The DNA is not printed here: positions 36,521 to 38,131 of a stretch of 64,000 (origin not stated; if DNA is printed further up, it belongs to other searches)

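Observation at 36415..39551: A ~3-kb low-GC island encoding two membrane-anchored SGNH/GDSL-like proteins, bracketed by 56-bp direct repeats that duplicate the sulP 5' end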

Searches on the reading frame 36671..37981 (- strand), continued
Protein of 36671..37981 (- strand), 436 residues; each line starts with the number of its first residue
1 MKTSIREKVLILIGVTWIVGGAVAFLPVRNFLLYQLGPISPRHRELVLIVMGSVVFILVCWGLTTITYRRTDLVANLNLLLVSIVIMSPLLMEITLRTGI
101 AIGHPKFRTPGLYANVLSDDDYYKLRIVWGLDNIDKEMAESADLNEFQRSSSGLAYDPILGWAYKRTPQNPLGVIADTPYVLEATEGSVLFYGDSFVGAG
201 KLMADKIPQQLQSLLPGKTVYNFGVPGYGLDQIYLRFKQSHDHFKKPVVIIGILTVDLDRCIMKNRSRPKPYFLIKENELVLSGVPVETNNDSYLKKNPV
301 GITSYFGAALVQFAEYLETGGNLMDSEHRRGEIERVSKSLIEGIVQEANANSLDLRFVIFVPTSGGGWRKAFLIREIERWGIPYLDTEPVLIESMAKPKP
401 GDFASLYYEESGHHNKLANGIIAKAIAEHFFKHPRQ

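Call 94: search_protein_families(library=pfam, alignment_id=A3, max_evalue=0.001)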
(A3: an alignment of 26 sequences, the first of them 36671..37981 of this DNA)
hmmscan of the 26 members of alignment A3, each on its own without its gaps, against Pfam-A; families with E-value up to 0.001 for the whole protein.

A. member 1, window:36671-37981:- (436 aa): 0 families

B. families by the number of members that match (of 26 scanned): 4 families
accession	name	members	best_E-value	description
PF13472.12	Lipase_GDSL_2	9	4.5e-07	GDSL-like Lipase/Acylhydrolase family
PF16822.11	ALGX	1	3.1e-05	SGNH hydrolase-like domain, acetyltransferase AlgX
PF00657.28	Lipase_GDSL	1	3.6e-05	GDSL-like Lipase/Acylhydrolase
PF19040.6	SGNH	1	0.00092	SGNH domain (fused to AT3 domains)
